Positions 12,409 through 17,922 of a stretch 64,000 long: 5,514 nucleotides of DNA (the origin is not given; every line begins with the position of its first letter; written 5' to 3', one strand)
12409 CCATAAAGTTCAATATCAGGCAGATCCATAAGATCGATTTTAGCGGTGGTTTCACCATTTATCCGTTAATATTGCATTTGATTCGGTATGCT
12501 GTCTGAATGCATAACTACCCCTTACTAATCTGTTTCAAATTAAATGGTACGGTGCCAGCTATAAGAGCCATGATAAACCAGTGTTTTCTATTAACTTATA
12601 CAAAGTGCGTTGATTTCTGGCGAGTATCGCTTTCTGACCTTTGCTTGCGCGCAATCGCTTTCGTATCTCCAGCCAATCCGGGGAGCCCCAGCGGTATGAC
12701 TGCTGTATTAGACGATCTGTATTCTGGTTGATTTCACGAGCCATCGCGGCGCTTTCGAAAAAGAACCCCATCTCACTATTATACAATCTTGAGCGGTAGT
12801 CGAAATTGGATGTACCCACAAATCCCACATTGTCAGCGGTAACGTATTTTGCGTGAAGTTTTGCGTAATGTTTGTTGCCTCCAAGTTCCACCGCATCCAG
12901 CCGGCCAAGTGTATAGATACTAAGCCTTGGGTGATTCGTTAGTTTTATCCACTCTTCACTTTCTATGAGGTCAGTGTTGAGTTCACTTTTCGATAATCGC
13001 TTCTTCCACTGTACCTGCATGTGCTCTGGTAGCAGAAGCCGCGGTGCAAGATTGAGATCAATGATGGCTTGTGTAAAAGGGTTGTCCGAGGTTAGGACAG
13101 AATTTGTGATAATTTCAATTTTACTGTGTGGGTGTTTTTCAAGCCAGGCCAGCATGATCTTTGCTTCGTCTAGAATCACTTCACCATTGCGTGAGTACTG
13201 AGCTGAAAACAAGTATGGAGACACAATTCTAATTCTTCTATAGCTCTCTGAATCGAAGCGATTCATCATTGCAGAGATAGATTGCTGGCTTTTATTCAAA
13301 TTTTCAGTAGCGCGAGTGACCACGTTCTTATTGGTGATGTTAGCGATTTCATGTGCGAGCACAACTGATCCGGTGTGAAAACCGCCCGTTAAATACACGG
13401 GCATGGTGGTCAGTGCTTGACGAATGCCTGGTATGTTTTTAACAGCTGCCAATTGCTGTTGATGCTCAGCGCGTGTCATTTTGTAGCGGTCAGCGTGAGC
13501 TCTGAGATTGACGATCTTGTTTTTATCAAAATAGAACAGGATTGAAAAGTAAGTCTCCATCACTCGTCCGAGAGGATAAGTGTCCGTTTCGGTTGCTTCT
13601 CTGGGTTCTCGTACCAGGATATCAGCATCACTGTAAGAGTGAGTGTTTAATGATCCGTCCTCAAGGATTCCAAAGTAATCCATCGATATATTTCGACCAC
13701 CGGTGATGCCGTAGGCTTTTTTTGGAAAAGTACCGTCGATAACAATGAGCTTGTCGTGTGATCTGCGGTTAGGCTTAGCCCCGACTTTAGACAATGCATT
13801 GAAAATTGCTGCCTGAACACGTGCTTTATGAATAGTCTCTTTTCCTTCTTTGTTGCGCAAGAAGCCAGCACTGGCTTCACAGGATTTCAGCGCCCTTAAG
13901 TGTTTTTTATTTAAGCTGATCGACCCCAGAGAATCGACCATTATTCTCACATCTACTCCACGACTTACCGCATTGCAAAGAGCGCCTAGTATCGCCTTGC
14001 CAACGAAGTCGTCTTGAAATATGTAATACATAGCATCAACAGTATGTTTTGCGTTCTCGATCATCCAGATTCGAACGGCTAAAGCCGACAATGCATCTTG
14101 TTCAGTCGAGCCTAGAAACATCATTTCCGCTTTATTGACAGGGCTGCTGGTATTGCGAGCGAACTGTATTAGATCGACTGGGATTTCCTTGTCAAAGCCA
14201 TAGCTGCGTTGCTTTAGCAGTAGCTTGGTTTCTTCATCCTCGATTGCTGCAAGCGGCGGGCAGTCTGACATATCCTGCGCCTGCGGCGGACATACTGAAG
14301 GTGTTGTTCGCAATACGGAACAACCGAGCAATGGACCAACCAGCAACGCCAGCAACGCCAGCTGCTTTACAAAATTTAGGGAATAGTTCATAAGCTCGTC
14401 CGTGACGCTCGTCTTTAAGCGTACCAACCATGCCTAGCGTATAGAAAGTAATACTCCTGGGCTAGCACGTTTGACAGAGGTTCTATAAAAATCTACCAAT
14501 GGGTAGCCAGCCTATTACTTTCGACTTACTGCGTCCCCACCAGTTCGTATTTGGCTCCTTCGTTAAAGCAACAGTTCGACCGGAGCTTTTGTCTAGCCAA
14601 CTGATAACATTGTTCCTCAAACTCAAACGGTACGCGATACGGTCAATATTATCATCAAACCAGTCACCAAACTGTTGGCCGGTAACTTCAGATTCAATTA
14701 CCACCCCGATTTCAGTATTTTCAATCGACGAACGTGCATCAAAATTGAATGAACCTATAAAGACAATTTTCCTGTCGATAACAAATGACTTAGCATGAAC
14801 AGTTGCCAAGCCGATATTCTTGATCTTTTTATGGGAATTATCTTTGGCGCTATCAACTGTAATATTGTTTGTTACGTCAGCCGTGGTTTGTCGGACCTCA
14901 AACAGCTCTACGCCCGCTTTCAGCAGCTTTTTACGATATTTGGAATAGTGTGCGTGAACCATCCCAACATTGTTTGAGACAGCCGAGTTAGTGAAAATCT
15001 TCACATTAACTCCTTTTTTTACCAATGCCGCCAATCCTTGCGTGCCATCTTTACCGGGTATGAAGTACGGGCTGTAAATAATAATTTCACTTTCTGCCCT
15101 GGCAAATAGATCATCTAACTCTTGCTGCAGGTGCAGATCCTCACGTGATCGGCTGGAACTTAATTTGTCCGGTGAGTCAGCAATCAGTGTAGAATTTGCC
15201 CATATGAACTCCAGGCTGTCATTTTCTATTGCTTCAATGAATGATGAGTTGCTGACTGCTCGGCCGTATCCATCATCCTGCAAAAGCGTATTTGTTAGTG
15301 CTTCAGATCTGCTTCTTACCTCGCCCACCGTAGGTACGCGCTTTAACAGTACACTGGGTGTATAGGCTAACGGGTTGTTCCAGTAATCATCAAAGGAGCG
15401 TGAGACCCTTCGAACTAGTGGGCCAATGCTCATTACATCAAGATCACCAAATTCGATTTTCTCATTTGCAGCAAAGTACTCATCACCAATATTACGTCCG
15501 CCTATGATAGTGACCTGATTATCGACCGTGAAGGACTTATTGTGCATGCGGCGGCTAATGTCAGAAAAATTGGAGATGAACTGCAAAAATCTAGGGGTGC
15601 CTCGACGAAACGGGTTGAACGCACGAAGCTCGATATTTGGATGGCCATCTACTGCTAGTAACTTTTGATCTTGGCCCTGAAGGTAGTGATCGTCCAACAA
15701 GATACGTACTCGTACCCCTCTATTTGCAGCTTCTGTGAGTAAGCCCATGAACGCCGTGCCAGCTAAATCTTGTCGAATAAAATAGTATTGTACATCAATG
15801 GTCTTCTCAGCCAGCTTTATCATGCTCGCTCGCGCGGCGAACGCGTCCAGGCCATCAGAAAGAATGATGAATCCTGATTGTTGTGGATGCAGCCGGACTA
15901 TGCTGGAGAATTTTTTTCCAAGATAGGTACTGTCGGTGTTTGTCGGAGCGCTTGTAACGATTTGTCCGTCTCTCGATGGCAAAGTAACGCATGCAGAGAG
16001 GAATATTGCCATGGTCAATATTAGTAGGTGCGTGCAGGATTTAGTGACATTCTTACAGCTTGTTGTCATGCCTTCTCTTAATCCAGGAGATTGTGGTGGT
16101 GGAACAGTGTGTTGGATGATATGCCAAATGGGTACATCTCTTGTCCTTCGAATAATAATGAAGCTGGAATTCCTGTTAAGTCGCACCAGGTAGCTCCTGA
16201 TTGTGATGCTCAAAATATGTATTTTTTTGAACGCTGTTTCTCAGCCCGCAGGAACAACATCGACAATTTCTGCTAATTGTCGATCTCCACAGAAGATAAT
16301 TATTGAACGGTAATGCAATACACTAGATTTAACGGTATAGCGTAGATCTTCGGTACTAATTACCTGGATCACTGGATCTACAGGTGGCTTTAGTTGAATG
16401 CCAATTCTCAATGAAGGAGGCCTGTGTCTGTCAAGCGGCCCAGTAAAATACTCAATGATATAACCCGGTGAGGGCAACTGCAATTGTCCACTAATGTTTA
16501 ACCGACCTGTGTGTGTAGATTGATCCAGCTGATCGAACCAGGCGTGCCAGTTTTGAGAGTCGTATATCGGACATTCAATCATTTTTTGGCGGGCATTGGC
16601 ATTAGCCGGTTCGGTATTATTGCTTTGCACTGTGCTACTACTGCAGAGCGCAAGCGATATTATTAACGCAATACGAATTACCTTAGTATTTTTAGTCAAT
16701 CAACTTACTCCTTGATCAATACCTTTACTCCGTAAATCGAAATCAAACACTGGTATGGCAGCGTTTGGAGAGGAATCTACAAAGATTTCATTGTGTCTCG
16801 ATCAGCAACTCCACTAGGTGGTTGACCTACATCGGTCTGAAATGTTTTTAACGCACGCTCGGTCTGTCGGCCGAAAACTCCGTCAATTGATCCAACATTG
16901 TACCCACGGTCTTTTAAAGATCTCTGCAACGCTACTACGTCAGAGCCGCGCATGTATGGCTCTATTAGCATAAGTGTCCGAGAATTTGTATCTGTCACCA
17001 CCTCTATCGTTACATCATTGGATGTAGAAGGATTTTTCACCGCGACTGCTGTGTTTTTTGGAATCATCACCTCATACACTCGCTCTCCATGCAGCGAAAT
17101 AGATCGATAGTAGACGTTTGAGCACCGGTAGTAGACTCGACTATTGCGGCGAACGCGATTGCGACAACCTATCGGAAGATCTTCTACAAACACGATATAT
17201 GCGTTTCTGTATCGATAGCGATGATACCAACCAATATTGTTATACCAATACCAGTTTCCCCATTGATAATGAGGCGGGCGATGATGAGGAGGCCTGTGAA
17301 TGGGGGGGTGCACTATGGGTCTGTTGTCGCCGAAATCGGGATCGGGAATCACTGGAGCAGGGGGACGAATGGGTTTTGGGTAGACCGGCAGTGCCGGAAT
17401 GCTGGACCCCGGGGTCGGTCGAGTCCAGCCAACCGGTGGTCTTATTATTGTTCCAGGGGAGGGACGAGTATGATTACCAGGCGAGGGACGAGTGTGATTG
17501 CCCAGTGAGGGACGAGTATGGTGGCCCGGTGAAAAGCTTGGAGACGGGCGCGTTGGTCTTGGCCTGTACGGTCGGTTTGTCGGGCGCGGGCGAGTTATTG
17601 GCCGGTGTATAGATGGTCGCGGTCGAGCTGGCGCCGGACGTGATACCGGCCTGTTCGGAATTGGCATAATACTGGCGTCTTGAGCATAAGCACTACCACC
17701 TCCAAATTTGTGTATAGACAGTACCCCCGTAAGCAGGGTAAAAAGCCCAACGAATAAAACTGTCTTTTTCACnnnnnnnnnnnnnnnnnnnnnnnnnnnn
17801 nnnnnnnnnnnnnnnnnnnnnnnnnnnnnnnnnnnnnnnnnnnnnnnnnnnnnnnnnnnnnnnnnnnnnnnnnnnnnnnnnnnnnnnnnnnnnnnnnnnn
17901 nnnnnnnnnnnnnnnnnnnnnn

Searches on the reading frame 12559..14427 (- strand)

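Call 15: search_protein_families(library=pfam, proteins=[window:12559-14427:-], max_evalue=0.001)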
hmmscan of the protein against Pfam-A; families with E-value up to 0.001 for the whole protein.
window:12559-14427:- (622 aa): 2 families
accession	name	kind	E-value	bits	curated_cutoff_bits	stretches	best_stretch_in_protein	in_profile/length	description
PF13091.12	PLDc_2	-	6.8e-19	68.5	27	2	122-251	4-104/132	PLD-like domain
PF00614.28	PLDc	-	0.00034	20.9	21.9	0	524-546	5-28/28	Phospholipase D Active site motif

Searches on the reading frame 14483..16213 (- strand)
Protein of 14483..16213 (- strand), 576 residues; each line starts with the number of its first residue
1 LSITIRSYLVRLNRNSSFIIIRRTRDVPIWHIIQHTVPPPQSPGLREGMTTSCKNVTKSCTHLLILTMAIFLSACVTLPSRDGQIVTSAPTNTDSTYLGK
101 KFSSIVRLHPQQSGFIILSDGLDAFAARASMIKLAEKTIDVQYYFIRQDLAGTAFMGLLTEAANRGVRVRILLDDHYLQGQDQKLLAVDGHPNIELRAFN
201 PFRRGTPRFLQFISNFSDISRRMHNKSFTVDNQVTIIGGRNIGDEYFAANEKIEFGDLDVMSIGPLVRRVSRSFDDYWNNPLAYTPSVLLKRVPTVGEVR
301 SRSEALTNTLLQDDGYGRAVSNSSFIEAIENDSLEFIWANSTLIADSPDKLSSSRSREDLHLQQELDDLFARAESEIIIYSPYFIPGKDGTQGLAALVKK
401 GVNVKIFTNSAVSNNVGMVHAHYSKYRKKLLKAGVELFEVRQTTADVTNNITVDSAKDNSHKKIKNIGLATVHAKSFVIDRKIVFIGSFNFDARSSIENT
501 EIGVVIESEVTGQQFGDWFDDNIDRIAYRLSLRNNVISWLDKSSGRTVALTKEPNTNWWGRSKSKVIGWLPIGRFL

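Call 15: search_protein_families(library=pfam, proteins=[window:14483-16213:-], max_evalue=0.001)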
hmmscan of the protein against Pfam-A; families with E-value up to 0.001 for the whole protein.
window:14483-16213:- (576 aa): 2 families
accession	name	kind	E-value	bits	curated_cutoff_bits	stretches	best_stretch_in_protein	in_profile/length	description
PF13091.12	PLDc_2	-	7.6e-37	126.5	27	2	368-520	3-129/132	PLD-like domain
PF00614.28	PLDc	-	2.3e-09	37.3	21.9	1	471-495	4-28/28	Phospholipase D Active site motif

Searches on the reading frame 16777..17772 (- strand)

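Call 15: search_protein_families(library=pfam, proteins=[window:16777-17772:-], max_evalue=0.001)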
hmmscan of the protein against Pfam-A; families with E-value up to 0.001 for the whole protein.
window:16777-17772:- (331 aa): 1 family
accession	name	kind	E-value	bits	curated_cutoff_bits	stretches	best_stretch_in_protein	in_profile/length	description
PF01471.23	PG_binding_1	-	5.5e-17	62.1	23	1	275-331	1-57/57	Putative peptidoglycan binding domain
